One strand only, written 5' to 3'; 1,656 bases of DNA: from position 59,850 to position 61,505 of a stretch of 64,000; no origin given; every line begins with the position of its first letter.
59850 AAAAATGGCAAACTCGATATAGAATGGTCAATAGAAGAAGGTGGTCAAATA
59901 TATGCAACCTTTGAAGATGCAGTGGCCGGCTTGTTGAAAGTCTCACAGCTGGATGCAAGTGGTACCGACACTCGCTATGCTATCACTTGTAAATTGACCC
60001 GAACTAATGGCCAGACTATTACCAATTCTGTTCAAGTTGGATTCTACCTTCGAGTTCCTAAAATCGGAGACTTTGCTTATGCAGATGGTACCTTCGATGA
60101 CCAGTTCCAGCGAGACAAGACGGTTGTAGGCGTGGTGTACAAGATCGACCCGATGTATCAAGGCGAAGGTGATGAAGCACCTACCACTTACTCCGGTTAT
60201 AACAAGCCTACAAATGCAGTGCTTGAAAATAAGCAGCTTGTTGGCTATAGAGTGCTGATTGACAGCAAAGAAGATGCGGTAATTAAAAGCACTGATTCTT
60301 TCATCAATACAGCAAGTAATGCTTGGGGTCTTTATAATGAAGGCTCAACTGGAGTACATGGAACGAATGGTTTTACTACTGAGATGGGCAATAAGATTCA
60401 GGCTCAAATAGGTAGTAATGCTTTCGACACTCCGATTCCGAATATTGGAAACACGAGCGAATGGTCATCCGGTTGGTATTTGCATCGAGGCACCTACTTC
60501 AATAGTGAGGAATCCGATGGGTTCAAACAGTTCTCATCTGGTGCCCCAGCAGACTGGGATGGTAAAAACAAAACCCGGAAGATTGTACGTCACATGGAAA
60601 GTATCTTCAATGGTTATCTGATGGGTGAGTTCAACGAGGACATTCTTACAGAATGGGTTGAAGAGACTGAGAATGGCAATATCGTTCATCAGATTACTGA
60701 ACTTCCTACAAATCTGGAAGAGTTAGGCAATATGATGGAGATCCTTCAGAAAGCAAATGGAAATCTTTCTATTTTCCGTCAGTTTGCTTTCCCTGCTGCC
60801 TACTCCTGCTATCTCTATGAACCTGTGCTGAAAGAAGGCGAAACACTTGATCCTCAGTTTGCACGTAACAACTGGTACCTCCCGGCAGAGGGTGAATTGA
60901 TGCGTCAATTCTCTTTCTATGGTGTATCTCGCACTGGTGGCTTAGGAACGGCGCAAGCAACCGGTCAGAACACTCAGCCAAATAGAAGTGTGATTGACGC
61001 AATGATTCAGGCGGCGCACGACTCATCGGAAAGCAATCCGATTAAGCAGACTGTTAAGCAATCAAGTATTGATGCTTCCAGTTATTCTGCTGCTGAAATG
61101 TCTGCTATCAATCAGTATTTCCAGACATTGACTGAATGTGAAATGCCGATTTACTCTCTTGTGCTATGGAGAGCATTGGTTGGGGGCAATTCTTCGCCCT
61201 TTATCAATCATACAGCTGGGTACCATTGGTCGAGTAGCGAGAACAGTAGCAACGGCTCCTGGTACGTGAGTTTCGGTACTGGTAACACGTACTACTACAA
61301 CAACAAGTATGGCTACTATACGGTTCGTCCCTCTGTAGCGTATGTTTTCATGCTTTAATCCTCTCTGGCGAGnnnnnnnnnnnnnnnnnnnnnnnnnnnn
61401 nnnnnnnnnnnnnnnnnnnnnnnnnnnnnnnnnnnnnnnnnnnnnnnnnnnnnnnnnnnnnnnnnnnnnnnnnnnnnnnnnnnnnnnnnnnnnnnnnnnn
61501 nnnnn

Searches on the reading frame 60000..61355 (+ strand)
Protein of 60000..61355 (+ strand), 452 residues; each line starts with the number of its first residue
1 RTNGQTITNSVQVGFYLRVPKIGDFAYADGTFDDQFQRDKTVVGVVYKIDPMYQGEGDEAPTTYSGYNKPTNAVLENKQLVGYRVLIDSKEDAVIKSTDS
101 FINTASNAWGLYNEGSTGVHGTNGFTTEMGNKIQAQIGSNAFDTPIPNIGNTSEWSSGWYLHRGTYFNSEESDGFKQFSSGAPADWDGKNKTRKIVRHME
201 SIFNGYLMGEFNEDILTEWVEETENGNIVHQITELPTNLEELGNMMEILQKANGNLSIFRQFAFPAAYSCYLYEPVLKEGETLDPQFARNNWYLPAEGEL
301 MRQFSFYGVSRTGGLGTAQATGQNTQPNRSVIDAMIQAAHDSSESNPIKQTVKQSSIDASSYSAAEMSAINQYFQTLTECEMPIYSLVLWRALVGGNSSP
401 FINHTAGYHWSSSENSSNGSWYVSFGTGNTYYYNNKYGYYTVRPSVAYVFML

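Call 111: search_protein_families(library=pfam, proteins=[window:60000-61355:+], max_evalue=0.01)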
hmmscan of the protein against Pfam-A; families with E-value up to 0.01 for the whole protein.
window:60000-61355:+ (452 aa): 1 family
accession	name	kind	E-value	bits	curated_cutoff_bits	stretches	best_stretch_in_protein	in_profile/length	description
PF07603.17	Lcl_C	-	0.0046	17.7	34.9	0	397-444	67-115/117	Lcl C-terminal domain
